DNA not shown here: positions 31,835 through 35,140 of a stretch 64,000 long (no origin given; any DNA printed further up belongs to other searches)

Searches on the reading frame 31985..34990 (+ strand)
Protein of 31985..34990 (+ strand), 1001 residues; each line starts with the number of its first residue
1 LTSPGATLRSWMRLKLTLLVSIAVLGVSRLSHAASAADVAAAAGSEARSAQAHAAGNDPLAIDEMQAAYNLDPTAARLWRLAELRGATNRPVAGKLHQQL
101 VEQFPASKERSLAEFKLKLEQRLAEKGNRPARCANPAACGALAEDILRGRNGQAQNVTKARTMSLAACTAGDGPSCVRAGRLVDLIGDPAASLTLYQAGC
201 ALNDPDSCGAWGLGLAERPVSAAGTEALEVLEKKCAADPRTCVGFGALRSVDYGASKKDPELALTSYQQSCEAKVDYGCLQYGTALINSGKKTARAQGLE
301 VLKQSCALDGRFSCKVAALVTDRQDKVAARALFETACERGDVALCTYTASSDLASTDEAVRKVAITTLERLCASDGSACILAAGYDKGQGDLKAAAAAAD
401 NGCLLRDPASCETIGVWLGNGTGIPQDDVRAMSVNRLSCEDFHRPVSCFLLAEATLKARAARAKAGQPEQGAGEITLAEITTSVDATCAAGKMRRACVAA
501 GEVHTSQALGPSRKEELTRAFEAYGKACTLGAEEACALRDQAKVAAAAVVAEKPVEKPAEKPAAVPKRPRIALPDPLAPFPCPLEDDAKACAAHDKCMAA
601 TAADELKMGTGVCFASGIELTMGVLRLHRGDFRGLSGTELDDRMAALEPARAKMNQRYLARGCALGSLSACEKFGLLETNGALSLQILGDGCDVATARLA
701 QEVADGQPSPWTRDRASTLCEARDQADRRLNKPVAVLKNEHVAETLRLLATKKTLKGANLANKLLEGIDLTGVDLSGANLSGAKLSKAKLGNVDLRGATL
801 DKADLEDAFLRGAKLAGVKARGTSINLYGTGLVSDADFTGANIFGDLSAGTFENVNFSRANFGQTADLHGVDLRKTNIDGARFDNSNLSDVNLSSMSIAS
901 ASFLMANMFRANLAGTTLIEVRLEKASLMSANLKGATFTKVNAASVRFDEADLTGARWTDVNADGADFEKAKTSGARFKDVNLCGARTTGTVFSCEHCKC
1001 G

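Call 66: search_protein_families(library=pfam, proteins=[window:31985-34990:+], max_evalue=0.001)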
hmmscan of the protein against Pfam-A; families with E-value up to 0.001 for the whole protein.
window:31985-34990:+ (1001 aa): 3 families
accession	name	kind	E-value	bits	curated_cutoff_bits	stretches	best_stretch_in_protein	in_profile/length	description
PF00805.28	Pentapeptide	-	9.7e-36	121.4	20.2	5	778-815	1-38/40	Pentapeptide repeats (8 copies)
PF13599.13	Pentapeptide_4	-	1.8e-22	79.6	38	2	917-986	7-76/78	Pentapeptide repeat region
PF13576.12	Pentapeptide_3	-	3.1e-15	56.5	27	0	768-808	4-47/48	Pentapeptide repeats (9 copies)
